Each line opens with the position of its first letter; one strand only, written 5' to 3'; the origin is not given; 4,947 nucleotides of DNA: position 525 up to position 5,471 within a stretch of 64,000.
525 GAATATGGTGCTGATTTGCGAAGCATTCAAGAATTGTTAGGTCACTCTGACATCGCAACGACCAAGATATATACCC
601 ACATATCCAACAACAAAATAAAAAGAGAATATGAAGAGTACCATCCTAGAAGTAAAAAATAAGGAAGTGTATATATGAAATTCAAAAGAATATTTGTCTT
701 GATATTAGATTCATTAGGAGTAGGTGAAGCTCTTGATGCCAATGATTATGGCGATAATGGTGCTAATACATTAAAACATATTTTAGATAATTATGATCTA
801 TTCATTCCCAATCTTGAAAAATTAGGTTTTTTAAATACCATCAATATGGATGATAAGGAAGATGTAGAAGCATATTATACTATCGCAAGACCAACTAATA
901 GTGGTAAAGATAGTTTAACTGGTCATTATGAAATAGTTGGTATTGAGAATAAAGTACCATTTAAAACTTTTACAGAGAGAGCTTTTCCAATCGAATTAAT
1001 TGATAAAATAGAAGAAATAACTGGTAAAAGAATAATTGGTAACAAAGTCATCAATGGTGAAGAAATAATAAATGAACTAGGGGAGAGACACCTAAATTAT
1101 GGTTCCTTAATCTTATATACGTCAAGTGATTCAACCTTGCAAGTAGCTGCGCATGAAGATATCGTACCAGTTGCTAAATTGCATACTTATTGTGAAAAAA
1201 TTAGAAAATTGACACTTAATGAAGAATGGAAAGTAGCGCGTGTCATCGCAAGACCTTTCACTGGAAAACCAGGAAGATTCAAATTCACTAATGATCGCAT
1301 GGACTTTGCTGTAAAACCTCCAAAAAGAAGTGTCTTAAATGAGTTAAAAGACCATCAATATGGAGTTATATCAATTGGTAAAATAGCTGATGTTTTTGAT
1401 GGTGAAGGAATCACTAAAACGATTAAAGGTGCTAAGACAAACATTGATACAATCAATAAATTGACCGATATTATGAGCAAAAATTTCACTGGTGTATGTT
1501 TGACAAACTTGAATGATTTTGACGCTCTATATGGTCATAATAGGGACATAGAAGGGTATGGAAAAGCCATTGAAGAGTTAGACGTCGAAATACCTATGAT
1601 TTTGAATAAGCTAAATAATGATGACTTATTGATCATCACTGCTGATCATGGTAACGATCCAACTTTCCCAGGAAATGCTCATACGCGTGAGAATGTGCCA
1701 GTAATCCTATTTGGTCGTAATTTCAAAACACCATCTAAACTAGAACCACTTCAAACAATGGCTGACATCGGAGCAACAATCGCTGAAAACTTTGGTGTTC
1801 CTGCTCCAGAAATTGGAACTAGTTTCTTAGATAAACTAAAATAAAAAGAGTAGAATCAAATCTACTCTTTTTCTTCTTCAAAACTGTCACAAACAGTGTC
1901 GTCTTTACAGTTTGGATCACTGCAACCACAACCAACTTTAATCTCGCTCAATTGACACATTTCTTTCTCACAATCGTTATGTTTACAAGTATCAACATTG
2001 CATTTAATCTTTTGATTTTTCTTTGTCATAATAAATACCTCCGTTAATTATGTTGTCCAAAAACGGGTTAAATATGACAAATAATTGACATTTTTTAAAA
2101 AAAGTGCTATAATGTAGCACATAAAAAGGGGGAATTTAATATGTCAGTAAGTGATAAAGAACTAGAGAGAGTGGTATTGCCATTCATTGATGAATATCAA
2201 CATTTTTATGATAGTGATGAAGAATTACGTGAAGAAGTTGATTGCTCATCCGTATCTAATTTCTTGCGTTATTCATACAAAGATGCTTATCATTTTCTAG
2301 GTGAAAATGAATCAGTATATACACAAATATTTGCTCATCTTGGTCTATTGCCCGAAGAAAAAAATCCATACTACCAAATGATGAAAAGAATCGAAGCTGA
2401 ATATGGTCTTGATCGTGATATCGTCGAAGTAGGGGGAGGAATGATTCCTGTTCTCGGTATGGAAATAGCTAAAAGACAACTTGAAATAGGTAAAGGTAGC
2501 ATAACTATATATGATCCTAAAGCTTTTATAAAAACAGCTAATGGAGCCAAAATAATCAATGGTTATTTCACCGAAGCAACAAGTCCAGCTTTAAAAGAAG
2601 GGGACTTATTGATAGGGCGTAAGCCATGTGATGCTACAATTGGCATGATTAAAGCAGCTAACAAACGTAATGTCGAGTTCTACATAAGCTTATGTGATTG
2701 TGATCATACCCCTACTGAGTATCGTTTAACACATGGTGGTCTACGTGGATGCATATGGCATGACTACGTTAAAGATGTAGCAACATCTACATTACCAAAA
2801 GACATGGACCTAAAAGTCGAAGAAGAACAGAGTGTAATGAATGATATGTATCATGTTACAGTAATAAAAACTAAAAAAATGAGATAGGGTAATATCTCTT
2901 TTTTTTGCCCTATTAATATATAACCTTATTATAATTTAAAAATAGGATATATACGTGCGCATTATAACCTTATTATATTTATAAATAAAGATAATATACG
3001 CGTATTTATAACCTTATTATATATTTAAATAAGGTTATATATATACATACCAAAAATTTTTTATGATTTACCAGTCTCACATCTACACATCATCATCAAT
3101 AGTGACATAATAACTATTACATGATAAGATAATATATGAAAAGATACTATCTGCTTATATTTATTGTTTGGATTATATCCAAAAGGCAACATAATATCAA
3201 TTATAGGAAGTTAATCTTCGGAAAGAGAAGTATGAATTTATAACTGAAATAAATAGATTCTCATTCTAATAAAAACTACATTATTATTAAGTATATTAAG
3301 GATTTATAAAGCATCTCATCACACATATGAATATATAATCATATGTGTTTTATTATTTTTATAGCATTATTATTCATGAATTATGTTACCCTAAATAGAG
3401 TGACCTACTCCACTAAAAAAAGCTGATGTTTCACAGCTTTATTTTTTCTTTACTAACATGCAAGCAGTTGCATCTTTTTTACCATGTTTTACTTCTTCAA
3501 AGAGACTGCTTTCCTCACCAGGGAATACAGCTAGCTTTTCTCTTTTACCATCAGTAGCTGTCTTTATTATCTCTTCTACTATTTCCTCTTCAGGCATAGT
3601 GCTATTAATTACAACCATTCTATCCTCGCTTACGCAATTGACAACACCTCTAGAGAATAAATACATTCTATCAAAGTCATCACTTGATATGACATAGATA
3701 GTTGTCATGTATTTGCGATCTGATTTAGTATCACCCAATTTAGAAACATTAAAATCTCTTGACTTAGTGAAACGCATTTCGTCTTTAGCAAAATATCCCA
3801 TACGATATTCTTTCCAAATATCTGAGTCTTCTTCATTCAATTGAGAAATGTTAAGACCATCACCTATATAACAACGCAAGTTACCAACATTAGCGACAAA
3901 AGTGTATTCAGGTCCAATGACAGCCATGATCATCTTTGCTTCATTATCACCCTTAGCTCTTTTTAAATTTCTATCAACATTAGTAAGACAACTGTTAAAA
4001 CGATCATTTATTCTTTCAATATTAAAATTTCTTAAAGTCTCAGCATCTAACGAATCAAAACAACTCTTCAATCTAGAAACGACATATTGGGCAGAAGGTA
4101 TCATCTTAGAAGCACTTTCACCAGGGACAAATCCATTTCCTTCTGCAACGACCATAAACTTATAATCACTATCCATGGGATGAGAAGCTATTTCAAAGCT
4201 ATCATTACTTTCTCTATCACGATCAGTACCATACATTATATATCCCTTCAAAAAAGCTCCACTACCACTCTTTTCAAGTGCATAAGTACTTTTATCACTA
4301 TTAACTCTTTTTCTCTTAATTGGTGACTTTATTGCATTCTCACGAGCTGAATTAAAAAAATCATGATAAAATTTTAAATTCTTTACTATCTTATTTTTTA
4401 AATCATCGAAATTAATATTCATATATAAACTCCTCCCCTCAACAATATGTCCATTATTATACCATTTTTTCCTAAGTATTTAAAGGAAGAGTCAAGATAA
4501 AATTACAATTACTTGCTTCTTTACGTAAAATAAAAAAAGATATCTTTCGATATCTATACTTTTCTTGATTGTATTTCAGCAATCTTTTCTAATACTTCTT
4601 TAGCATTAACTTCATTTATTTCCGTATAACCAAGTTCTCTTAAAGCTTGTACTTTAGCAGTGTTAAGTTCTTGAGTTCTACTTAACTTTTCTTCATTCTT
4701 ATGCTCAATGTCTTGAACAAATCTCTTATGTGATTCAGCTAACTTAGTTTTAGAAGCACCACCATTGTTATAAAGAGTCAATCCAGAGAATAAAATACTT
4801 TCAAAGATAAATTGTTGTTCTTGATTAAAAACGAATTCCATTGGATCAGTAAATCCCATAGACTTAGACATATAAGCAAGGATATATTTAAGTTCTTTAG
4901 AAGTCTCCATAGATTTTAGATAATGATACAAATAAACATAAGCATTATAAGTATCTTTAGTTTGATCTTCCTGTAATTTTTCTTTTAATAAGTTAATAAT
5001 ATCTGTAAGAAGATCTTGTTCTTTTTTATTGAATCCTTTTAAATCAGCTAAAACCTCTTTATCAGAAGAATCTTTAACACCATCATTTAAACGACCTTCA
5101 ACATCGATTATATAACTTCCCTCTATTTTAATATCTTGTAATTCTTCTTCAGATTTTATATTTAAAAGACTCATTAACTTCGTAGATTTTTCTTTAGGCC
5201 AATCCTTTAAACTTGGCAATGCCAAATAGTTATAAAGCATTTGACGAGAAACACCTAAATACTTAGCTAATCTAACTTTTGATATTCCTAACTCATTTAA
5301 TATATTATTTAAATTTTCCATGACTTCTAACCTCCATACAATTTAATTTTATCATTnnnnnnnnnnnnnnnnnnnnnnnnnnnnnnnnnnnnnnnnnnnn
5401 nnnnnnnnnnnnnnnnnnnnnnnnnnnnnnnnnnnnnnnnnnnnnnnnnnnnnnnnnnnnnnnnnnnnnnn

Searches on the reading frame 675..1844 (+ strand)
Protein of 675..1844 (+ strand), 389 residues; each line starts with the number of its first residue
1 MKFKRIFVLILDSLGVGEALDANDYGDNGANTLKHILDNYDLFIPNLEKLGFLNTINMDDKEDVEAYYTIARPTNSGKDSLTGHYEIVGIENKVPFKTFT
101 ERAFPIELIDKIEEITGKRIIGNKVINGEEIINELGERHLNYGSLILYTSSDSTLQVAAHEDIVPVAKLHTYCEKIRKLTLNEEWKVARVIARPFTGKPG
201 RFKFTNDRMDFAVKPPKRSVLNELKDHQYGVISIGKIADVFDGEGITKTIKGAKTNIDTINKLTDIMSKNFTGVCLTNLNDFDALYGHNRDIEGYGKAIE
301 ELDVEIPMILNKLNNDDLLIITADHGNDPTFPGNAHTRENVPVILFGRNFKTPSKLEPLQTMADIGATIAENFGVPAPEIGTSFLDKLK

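Call 74: search_protein_families(library=pfam, proteins=[window:675-1844:+], max_evalue=0.00001)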
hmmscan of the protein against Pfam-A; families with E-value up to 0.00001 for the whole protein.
window:675-1844:+ (389 aa): 1 family
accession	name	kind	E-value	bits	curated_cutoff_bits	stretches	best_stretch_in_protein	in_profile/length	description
PF01676.23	Metalloenzyme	-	1.9e-43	149.2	24.3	1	4-376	1-251/252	Metalloenzyme superfamily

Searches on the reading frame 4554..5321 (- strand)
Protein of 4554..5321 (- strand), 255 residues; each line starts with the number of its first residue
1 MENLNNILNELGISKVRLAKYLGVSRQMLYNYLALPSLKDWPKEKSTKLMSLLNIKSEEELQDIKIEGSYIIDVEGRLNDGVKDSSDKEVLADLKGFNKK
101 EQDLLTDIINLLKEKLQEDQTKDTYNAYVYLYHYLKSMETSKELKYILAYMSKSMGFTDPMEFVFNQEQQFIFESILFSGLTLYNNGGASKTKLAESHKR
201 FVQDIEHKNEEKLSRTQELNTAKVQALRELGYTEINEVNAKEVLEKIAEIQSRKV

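Call 10: search_protein_families(library=pfam, proteins=[window:4554-5321:-], max_evalue=0.01)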
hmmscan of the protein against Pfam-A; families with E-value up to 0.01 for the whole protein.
window:4554-5321:- (255 aa): 2 families
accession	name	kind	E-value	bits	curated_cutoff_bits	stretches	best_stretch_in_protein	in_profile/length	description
PF01381.28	HTH_3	-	0.00098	19.6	23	1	7-33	4-30/55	Helix-turn-helix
PF02796.21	HTH_7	-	0.0056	17.2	23.8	0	10-34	19-43/45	Helix-turn-helix domain of resolvase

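Call 98: search_protein_families(library=padloc, proteins=[window:4554-5321:-], max_evalue=0.001)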
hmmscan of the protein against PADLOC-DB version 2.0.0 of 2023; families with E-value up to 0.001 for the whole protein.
window:4554-5321:- (255 aa): 0 families
